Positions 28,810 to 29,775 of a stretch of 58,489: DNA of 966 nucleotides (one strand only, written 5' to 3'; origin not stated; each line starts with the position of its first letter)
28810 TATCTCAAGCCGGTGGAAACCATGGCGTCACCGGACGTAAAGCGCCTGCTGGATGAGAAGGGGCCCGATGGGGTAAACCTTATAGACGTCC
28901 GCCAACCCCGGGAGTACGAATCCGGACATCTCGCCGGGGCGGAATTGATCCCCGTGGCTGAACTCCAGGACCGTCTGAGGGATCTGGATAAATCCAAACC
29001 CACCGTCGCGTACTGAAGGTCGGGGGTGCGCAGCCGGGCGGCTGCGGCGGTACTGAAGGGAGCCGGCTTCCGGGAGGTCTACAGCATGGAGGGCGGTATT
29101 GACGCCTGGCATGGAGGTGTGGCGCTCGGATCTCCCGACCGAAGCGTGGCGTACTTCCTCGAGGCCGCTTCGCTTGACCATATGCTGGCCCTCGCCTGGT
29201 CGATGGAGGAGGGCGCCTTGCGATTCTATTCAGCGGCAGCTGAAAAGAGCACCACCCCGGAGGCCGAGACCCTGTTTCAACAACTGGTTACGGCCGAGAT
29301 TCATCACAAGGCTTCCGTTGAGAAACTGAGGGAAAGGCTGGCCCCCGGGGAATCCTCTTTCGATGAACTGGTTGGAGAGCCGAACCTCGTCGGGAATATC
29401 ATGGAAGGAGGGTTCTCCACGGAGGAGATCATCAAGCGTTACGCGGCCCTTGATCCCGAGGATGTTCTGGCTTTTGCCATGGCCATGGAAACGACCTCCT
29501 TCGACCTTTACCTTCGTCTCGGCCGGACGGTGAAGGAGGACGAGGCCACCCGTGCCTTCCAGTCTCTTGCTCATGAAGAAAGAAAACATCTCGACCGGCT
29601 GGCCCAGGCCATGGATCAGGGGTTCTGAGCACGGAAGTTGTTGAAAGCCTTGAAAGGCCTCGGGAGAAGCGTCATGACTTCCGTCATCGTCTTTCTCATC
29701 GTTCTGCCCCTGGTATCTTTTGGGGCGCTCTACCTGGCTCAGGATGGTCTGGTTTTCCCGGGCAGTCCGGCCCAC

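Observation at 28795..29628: Rhodanese whose catalytic cysteine codon is UGA, fused to a diiron ferritin-like domain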

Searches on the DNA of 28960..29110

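Call 81: search_rna_families(source=window, start=28960, end=29110, threshold=evalue, max_evalue=10)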
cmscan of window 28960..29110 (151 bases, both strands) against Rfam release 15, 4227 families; matches with E-value up to 10: 5.
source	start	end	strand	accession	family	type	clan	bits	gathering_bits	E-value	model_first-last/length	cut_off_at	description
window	29014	29071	+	RF01031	mir-639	Gene; miRNA;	-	17.2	100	2.3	1-98/98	no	mir-639 microRNA precursor family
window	29063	29106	-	RF01713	Moco-II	Cis-reg;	-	15.5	35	1.5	1-46/46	no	Moco-II RNA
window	29003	29083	+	RF01383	GRIK4_3p_UTR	Gene;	-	12.6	38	3.4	1-94/94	no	GRIK4 3 prime UTR element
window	29027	29075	-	RF02242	Xoo5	Gene; sRNA;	-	10.3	50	8.5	1-124/124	no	Xanthomonadaceae sRNA Xoo5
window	28970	28980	+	RF01149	sR10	Gene; snRNA; snoRNA; CD-box;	-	8.2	45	6.7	44-54/54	no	Small nucleolar RNA sR10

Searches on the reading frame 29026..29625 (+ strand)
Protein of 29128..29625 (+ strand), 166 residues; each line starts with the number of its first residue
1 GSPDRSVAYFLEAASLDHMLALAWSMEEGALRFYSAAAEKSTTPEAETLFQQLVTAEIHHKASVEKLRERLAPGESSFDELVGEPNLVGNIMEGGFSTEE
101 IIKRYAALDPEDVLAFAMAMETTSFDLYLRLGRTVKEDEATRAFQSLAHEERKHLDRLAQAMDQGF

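Call 61: search_solved_structures(query=window:29128-29625:+, max_evalue=1, show_alignments=2)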
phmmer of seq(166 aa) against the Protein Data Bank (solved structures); distinct sequences matched with E-value up to 1: 7.
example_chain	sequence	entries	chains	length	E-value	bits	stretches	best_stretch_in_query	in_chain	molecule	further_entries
2fzf_A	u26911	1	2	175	1.7e-07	35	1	14-157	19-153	hypothetical protein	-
1vjx_A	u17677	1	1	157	0.0012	22.5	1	17-160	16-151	putative ferritin-like diiron-carboxylate protein TM1526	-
1mft_A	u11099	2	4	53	0.071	16.8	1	23-62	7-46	Four-helix bundle model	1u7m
5c39_A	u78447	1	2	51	0.085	16.5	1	23-62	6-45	P0 Manganese cluster peptide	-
9viw_A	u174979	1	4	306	0.29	14.8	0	19-72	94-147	Bacterioferritin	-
7s5k_A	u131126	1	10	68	0.5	14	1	23-74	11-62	EncB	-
2oh3_A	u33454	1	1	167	0.73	13.5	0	18-71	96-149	COG1633: Uncharacterized conserved protein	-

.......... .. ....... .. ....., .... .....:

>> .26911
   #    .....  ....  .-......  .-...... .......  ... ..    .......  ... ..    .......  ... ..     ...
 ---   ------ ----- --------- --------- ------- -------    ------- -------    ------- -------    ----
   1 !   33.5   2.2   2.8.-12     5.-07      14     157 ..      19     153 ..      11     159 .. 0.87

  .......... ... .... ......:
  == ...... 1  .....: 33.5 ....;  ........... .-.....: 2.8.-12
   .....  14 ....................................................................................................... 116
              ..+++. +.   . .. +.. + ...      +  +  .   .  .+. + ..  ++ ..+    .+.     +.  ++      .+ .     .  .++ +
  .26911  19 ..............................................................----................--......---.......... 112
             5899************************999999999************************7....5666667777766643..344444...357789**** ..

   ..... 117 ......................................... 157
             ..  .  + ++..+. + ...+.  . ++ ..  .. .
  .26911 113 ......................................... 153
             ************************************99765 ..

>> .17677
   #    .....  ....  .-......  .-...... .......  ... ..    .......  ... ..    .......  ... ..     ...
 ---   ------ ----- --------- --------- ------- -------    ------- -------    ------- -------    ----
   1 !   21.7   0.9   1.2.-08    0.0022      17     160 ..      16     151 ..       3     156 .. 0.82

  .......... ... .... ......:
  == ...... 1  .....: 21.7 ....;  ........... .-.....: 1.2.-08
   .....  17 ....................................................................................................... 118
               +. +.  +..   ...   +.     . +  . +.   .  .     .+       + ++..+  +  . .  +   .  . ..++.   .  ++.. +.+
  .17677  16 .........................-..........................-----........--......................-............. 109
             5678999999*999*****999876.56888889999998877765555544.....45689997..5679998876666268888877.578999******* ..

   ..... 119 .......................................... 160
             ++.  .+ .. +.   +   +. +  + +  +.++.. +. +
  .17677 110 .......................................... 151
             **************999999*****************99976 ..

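Call 67: predict_structure(alignment_id=A5)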
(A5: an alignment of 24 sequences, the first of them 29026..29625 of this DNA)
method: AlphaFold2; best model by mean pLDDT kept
length: 200 residues; sequences in the alignment: 24
mean_pLDDT: 79.0   pTM: 0.73
mean pLDDT of the five models: 79.0, 77.2, 76.4, 76.4, 75.5
residues with pLDDT >= 90: 66; 70-90: 81; 50-70: 34; < 50: 19
segments of 3 or more residues with pLDDT < 50: 23-37
pLDDT, mean of each block of 10 residues (from residue 1): 59 66 47 49 72 89 92 90 94 94 88 74 62 78 83 87 88 93 93 82
secondary structure, 60 per line:
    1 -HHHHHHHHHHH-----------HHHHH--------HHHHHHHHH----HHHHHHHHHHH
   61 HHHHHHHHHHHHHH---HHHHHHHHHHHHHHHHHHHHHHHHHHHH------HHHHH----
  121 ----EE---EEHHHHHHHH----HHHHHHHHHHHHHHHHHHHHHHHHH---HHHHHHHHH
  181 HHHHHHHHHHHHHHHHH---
elements in order: H2-12 H24-28 H37-45 H50-74 H78-105 H112-116 H132-139 H144-168 H172-197

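Call 69: fold_search(model_id=the predicted structure, library=pdb)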
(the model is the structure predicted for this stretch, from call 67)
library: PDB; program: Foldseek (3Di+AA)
matches with E <= 10: 743; with E <= 0.001: 0
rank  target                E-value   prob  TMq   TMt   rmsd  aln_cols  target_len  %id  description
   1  2fzf_A                2.5e-03  1.00  0.55  0.68   3.8       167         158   25  Hypothetical Protein Pfu-1136390-001 From Pyrococcus furiosus (released 2006-02-21)
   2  3fse_B                9.2e-03  1.00  0.52  0.32  14.6       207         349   19  Crystal structure of a two-domain protein containing dj-1/thij/pfpi-like and ferritin-like domains (ava_4496) from ana (released 2009-02-03)
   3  2vzb_A                1.7e-02  1.00  0.56  0.65   6.3       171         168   16  A Dodecameric Thioferritin in the Bacterial Domain, Characterization of the Bacterioferritin-Related Protein from Bact (released 2009-11-17)
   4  2vzb_B                1.7e-02  1.00  0.55  0.64   6.6       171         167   17  A Dodecameric Thioferritin in the Bacterial Domain, Characterization of the Bacterioferritin-Related Protein from Bact (released 2009-11-17)
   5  3bt5                  1.7e-02  1.00  0.50  0.63   8.0       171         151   13  Crystal structure of DUF305 fragment from Deinococcus radiodurans (released 2008-01-15)
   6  1vjx                  1.8e-02  1.00  0.52  0.67   6.0       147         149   23  Crystal structure of a putative ferritin-like diiron-carboxylate protein (tm1526) from thermotoga maritima at 2.30 A res (released 2004-04-13)
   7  8w1e_G                1.9e-02  1.00  0.53  0.62  12.6       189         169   13  Crystal Structure of DPS-like protein PA4880 from Pseudomonas aeruginosa (dodecamer) (released 2024-05-29)
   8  3fse_A                2.1e-02  1.00  0.46  0.29  15.1       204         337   18  Crystal structure of a two-domain protein containing dj-1/thij/pfpi-like and ferritin-like domains (ava_4496) from ana (released 2009-02-03)
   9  7tmv_B                2.2e-02  1.00  0.51  0.63   6.9       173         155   12  Crystal structure of a Putative structural protein from Klebsiella pneumoniae (released 2022-02-02)
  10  2gyq_A                2.3e-02  1.00  0.55  0.66   6.3       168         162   15  YcfI, a putative structural protein from Rhodopseudomonas palustris. (released 2006-06-13)
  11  8w1e_B                2.3e-02  1.00  0.53  0.61   9.4       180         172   16  Crystal Structure of DPS-like protein PA4880 from Pseudomonas aeruginosa (dodecamer) (released 2024-05-29)
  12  7tmv_A                2.8e-02  1.00  0.49  0.60   6.9       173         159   13  Crystal structure of a Putative structural protein from Klebsiella pneumoniae (released 2022-02-02)
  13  3ez0_A                3.0e-02  1.00  0.54  0.50   5.9       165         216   15  Crystal structure of protein of unknown function with ferritin-like fold (YP_832262.1) from Arthrobacter sp. FB24 at 2 (released 2008-11-25)
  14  3ez0_C                3.0e-02  1.00  0.51  0.49   4.1       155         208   19  Crystal structure of protein of unknown function with ferritin-like fold (YP_832262.1) from Arthrobacter sp. FB24 at 2 (released 2008-11-25)
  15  6z0c_C                3.0e-02  0.94  0.28  0.29  20.8       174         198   12  Structure of in silico modelled artificial Maquette-3 protein (released 2021-03-17)
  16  2oh3                  4.0e-02  1.00  0.53  0.70   6.0       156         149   18  Crystal structure of COG1633: Uncharacterized conserved protein (ZP_00055496.1) from Magnetospirillum magnetotacticum MS (released 2007-01-23)
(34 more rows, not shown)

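Call 78: search_protein_representatives(alignment_id=A6)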
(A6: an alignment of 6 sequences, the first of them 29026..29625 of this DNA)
Query: 6 sequences, 202 profile positions. Proteins with E-value up to 0.001 (for the whole library): 3142; up to 1e-10: 650; up to 1e-30: 162. The best 150 are listed.
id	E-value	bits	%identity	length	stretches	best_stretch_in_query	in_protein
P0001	3.4e-99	347.0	-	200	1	1-202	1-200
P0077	8.6e-71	254.3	-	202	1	1-202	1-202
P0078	1.2e-66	240.7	-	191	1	13-202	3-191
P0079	5.9e-65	235.2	-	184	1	21-201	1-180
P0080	9.0e-65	234.6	-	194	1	10-202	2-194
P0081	1.5e-63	230.6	-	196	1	1-201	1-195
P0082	8.6e-63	228.1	-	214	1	1-199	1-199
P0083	8.4e-59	215.1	-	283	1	1-200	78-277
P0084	8.8e-59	215.0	-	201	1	1-202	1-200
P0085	1.8e-58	214.1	-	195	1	13-200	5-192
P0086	2.4e-58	213.6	-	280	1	1-200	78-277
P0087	2.7e-56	206.9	-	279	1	1-200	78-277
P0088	4.7e-56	206.1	-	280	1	1-199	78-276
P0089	1.5e-54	201.3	-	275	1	1-198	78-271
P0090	2.5e-54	200.5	-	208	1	1-199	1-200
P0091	2.8e-54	200.3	-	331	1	2-199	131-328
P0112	4.3e-48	180.2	-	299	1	31-202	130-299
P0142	5.5e-44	166.7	-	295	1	1-200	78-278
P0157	2.9e-41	157.9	-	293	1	3-199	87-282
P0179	2.7e-37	144.9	-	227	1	31-200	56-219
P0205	1.4e-34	136.1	-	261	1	2-194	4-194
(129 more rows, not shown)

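Call 99: search_protein_families(library=pfam, proteins=[P0091, P0112, P0205, P0179, P0142, P0157], max_evalue=0.01)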
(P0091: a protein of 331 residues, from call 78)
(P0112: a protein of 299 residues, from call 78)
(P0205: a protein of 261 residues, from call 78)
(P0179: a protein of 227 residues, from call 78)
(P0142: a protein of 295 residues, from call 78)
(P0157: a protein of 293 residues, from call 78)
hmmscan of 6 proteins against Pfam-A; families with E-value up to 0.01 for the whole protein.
P0091 (331 aa): 4 families
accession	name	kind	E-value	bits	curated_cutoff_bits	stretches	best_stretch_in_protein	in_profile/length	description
PF00581.25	Rhodanese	-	7.9e-21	74.9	22.2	1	74-157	9-99/102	Rhodanese-like domain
PF02915.23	Rubrerythrin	-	7.5e-12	46.2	22.8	2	181-239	1-61/137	Rubrerythrin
PF00210.30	Ferritin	-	0.0032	17.8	24.5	0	278-330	3-58/142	Ferritin-like domain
PF13668.12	Ferritin_2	-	0.0033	18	24.7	0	167-228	71-133/138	Ferritin-like domain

P0112 (299 aa): 2 families
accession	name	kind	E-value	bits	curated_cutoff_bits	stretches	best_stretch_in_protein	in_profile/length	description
PF02915.23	Rubrerythrin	-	2e-11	44.8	22.8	1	151-293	1-135/137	Rubrerythrin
PF00291.31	PALP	-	0.0023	17.8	35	1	17-122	142-257/295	Pyridoxal-phosphate dependent enzyme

P0205 (261 aa): 3 families
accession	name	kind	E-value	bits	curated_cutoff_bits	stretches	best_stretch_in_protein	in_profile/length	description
PF02915.23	Rubrerythrin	-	5.2e-14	53.2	22.8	2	54-194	1-133/137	Rubrerythrin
PF00581.25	Rhodanese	-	0.0013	19.6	22.2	1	2-32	71-101/102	Rhodanese-like domain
PF08671.16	SinI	-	0.0089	16.2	31.4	0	120-137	7-24/28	Anti-repressor SinI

P0179 (227 aa): 2 families
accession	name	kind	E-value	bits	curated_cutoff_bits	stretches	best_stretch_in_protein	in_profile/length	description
PF02915.23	Rubrerythrin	-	1.1e-12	49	22.8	2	167-223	1-59/137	Rubrerythrin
PF13668.12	Ferritin_2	-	0.0055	17.3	24.7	0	76-185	3-104/138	Ferritin-like domain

P0142 (295 aa): 3 families
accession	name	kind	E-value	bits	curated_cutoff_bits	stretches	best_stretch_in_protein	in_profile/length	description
PF00581.25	Rhodanese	-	1.2e-16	61.4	22.2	1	26-107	10-101/102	Rhodanese-like domain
PF02915.23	Rubrerythrin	-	1.5e-10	42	22.8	2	227-284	2-61/137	Rubrerythrin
PF13668.12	Ferritin_2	-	0.00083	19.9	24.7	1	129-268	4-128/138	Ferritin-like domain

P0157 (293 aa): 2 families
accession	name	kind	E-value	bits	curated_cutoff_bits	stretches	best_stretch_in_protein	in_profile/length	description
PF00581.25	Rhodanese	-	7e-19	68.6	22.2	1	36-113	13-100/102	Rhodanese-like domain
PF02915.23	Rubrerythrin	-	3.4e-08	34.4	22.8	1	131-186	82-137/137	Rubrerythrin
